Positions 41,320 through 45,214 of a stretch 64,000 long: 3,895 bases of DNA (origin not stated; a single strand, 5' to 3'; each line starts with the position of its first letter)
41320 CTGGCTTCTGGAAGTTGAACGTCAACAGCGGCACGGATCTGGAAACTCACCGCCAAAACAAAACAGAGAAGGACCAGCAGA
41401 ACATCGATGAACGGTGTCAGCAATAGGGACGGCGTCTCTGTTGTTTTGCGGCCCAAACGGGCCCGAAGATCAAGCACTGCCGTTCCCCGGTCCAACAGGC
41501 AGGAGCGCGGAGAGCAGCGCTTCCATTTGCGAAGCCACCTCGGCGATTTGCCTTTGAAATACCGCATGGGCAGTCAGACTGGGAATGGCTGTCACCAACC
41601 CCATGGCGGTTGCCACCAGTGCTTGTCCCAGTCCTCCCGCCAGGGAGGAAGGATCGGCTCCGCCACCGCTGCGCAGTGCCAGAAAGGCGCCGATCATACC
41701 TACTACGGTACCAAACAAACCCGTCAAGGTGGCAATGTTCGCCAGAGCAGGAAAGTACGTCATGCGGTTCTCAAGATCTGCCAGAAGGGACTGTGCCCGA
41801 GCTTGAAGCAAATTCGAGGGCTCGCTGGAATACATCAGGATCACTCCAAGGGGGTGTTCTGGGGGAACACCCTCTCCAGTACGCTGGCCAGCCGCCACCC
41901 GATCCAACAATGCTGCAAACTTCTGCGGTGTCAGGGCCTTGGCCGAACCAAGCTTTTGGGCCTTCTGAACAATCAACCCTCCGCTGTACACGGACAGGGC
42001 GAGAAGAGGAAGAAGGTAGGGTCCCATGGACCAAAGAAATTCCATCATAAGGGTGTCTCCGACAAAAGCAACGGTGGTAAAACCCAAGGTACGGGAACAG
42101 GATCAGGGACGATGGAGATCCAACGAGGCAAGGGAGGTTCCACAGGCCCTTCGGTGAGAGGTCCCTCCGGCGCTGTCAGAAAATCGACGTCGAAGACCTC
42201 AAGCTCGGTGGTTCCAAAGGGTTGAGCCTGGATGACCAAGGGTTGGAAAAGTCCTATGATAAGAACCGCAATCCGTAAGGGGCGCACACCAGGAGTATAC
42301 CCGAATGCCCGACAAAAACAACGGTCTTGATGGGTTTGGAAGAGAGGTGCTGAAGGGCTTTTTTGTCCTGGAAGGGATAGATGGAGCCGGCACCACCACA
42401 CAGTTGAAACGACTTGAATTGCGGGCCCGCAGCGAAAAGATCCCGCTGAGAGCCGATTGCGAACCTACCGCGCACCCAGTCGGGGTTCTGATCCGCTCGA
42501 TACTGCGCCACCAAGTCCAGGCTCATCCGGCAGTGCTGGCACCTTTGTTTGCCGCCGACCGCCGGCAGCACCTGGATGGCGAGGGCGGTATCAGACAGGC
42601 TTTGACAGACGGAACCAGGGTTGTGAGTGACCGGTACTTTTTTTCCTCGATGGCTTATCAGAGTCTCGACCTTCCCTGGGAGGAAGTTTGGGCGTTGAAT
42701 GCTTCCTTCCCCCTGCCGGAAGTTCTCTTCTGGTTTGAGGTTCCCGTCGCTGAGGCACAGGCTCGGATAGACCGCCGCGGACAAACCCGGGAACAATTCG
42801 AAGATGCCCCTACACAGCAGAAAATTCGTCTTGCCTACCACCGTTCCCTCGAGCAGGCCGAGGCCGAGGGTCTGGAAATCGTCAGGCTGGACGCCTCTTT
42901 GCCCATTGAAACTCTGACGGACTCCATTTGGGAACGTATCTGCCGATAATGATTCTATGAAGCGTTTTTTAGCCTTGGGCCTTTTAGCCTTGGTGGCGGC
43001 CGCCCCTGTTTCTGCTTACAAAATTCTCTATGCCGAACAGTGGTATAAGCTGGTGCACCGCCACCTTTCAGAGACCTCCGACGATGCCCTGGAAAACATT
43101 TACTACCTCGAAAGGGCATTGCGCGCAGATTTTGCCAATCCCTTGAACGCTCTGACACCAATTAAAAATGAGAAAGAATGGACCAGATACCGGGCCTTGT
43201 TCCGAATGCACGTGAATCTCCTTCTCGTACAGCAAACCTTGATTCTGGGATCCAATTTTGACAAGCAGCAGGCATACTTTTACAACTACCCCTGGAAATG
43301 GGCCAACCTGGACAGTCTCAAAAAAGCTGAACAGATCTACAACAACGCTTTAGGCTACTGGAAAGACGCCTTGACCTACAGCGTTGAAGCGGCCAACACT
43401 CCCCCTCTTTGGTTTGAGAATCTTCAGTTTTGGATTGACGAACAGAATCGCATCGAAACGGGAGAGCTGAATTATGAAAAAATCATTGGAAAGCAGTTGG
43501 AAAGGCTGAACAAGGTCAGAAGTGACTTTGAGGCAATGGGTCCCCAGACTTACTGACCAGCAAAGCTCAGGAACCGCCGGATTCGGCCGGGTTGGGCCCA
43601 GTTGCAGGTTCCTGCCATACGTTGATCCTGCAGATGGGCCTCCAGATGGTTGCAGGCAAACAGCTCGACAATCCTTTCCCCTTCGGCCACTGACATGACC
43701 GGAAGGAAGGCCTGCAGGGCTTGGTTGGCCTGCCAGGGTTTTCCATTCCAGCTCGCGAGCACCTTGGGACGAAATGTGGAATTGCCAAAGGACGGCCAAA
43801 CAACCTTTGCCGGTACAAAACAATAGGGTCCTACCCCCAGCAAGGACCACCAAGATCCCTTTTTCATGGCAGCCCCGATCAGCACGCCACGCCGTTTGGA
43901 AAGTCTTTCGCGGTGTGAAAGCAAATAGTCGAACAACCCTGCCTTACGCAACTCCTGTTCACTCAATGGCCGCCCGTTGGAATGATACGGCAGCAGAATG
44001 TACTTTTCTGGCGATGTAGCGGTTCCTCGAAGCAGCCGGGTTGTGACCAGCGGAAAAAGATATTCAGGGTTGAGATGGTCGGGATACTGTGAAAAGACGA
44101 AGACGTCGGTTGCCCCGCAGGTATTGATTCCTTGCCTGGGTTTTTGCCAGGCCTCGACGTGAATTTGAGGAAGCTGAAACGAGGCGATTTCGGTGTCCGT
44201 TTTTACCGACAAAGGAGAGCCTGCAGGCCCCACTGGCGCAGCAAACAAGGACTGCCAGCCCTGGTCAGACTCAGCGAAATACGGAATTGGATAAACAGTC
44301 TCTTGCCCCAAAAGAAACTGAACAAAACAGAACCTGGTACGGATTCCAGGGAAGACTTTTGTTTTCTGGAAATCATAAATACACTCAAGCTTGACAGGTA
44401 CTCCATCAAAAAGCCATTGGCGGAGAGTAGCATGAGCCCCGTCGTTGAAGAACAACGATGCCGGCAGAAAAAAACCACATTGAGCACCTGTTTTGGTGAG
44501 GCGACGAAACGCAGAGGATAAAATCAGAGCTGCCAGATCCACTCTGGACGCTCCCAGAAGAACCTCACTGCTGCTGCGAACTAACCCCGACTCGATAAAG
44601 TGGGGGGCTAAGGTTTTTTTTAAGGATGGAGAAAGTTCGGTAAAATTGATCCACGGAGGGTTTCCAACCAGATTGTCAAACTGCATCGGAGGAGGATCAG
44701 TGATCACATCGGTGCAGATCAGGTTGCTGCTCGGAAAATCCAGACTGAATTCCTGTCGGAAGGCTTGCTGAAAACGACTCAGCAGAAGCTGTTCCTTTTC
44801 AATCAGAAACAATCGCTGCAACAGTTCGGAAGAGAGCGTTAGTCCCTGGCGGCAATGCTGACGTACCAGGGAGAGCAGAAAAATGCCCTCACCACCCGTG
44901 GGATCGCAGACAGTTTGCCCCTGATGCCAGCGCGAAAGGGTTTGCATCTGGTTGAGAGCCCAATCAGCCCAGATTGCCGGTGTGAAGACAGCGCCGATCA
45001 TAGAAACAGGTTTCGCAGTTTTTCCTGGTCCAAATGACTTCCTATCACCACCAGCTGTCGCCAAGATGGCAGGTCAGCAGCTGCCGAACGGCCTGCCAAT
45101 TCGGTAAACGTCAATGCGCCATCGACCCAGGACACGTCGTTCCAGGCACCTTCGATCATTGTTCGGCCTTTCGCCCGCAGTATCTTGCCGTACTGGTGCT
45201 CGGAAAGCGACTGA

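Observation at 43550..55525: Divergent cobamide island joins an MtaB/RACo methyl-transfer module to cobamide salvage and remodelling genes, with no corrinoid protein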

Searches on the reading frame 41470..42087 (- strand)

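Call 71: search_protein_families(library=pfam, proteins=[window:41470-42087:-], max_evalue=0.01)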
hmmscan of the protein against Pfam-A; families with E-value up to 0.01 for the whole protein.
window:41470-42087:- (205 aa): 1 family
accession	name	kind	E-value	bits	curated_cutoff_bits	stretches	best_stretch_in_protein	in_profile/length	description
PF01618.21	MotA_ExbB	-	9e-26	90.5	22.9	1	92-189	29-126/127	MotA/TolQ/ExbB proton channel family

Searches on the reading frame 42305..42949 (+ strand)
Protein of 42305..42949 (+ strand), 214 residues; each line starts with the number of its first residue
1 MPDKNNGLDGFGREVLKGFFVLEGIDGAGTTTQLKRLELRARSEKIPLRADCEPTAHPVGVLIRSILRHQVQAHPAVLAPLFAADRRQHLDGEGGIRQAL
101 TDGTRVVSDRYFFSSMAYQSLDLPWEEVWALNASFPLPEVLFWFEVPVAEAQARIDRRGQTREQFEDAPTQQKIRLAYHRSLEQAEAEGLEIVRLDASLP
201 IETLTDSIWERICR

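Call 6: search_protein_families(library=pfam, proteins=[window:42305-42949:+])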
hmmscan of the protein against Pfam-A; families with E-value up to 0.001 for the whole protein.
window:42305-42949:+ (214 aa): 1 family
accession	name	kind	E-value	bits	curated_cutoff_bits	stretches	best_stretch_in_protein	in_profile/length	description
PF02223.23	Thymidylate_kin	-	2.3e-34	119.1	27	1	22-208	1-185/185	Thymidylate kinase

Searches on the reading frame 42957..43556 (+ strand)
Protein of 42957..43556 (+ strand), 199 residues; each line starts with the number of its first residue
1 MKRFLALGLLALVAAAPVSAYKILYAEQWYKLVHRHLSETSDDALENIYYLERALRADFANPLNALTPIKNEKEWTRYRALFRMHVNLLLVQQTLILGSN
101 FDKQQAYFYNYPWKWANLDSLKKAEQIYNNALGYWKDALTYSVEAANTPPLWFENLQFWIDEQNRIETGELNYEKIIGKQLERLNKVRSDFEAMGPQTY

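Call 6: search_protein_families(library=pfam, proteins=[window:42957-43556:+])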
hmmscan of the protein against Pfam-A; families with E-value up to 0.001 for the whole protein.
window:42957-43556:+ (199 aa): 0 families

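Call 34: search_protein_families(library=pfam, proteins=[window:42957-43556:+], max_evalue=0.01)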
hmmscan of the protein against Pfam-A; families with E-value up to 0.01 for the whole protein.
window:42957-43556:+ (199 aa): 0 families

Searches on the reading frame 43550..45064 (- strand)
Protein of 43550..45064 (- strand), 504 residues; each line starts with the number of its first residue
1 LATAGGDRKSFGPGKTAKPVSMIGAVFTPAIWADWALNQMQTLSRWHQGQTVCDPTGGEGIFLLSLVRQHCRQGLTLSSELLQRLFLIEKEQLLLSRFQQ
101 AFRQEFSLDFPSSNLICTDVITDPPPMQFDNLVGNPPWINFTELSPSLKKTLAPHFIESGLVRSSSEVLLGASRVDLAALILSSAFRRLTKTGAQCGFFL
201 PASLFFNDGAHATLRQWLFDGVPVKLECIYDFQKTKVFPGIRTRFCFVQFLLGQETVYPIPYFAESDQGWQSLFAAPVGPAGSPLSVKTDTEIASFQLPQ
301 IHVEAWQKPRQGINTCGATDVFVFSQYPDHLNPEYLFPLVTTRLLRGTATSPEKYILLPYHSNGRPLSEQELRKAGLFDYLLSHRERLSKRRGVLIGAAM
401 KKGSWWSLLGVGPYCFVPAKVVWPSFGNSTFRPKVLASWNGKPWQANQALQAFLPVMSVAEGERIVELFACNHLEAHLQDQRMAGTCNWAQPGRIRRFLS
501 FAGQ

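Call 3: search_protein_families(library=pfam, proteins=[window:43550-45064:-])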
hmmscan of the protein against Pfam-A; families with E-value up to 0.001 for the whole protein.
window:43550-45064:- (504 aa): 1 family
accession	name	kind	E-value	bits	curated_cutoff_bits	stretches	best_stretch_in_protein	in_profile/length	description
PF07669.17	Eco57I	-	1.2e-05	25.9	25.3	1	92-238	49-171/171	Eco57I restriction-modification methylase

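Call 4: search_protein_families(library=ncbifam, proteins=[window:43550-45064:-])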
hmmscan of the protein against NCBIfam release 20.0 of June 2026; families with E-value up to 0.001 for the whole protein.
window:43550-45064:- (504 aa): 1 family
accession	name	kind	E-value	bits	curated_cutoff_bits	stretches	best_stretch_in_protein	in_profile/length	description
TIGR02987.1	met_A_Alw26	exception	0.00014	20.7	353.5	0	48-240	31-234/523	Alw26I/Eco31I/Esp3I family type II restriction adenine-specific DNA-methyltransferase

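Call 40: search_solved_structures(query=window:43550-45001:-, max_evalue=1)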
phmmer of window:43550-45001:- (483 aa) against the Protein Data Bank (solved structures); distinct sequences matched with E-value up to 1: 5.
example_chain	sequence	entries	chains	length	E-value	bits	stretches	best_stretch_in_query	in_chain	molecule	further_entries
2okc_A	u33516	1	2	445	0.031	16.1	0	26-117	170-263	Type I restriction enzyme StySJI M protein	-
8cxz_A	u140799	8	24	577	0.13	14.1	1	92-137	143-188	Site-specific DNA-methyltransferase (adenine-specific)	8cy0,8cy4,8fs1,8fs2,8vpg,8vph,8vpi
7lni_A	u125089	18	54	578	0.13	14.1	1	92-137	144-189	Site-specific DNA-methyltransferase (adenine-specific)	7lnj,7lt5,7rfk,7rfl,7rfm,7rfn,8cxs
4hck_A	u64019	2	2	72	0.85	11.4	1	348-390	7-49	HEMATOPOIETIC CELL KINASE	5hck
2oi3_A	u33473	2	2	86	0.91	11.3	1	347-389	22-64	Tyrosine-protein kinase HCK | Hematopoetic Cell Kinase, SH3 domain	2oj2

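Call 49: find_homologous_proteins(query=window:43550-45001:-, max_evalue=0.00001)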
Query window:43550-45001:- (483 aa): 466 proteins with E <= 0.00001 among 8000 candidates; the best 120 are listed.
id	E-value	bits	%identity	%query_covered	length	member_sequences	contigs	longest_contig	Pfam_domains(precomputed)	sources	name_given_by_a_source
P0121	0.0e+0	1125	100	100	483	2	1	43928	PF07669.18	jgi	-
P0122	5.9e-187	640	57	100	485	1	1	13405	PF07669.18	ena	-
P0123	3.2e-164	565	50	95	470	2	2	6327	PF07669.18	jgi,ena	-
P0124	5.4e-151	522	47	99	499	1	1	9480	-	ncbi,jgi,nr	ncbi:MAG: hypothetical protein LBK13_04315 [Spirochaetales bacterium]|jgi:hypothetical protein|nr:hy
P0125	5.2e-144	499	45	99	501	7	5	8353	PF07669.18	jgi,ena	-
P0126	1.4e-143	497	46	99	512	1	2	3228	PF07669.18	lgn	-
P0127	5.7e-141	489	44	99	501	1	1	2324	PF02384.23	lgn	-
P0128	1.5e-140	487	45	99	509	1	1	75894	-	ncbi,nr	ncbi:MAG: SAM-dependent DNA methyltransferase [Verrucomicrobia bacterium]|nr:SAM-dependent DNA methy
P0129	2.4e-140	487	45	99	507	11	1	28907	PF07669.18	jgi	jgi:hypothetical protein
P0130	3.7e-140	486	45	99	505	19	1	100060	PF07669.18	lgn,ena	-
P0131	2.7e-139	483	45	99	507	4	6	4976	-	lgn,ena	-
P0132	3.6e-139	483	44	99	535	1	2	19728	-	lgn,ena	-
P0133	5.6e-139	482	46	99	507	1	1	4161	-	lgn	-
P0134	1.9e-138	480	46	99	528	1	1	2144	-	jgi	jgi:hypothetical protein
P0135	1.1e-136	475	45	99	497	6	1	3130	-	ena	-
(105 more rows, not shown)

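Call 50: find_encoding_contigs(protein=P0122, flank=7000, max_places=1)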
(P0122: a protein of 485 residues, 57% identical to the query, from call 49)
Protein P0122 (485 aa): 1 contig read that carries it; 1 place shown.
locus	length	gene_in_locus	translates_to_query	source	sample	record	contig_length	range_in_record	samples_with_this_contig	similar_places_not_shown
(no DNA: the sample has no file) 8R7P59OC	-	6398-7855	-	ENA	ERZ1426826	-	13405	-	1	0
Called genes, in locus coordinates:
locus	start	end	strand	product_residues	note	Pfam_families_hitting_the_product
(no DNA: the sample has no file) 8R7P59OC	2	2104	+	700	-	?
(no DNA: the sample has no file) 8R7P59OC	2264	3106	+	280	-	PF02562:PhoH, PF13604:AAA_30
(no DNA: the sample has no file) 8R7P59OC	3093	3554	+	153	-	PF02130:YbeY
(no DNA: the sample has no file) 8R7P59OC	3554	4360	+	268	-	PF00571:CBS, PF03471:CorC_HlyC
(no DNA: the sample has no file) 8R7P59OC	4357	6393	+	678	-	PF12895:ANAPC3 (faint), PF00515:TPR_1 (faint), PF07719:TPR_2 (faint), PF13181:TPR_8 (faint), PF13432:TPR_16, PF14559:TPR_19, PF13432:TPR_16 (weak), PF14559:TPR_19, +6 more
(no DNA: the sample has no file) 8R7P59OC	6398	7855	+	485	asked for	PF07669:Eco57I (faint)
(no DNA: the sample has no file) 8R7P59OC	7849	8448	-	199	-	-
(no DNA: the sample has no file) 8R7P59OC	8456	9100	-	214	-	PF02223:Thymidylate_kin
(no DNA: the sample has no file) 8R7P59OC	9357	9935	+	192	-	PF01618:MotA_ExbB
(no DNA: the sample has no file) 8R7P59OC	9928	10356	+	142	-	PF02472:ExbD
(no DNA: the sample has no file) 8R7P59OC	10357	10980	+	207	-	-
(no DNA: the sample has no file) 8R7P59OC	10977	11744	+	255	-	PF13116:YhdP (weak), PF27414:TP_0324_N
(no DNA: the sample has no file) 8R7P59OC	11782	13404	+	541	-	?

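Call 51: find_encoding_contigs(protein=P0128, flank=6000, max_places=1)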
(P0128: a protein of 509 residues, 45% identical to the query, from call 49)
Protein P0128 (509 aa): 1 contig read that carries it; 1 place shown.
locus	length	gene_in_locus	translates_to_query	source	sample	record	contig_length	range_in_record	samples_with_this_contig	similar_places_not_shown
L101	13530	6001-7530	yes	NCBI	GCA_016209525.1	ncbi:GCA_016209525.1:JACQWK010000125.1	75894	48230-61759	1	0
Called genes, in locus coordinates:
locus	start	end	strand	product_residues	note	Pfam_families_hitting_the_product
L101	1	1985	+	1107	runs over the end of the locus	PF14683:CBM-like, PF17678:Glyco_hydro_92N, PF07971:Glyco_hydro_92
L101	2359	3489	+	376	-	PF07944:Beta-AFase-like_GH127_cat (weak)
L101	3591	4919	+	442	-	PF14583:Pectate_lyase22, PF26549:Tricorn_N (faint), PF07676:PD40 (faint)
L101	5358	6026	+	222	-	-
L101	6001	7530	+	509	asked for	-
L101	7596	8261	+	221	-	-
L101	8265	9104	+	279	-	-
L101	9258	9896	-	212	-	PF01555:N6_N4_Mtase (weak), PF01170:UPF0020 (weak), PF02086:MethyltransfD12 (weak)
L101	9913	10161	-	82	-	PF02604:PhdYeFM_antitox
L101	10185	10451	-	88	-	-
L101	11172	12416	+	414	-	PF14307:Glyco_tran_WbsX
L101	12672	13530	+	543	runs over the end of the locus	PF00150:Cellulase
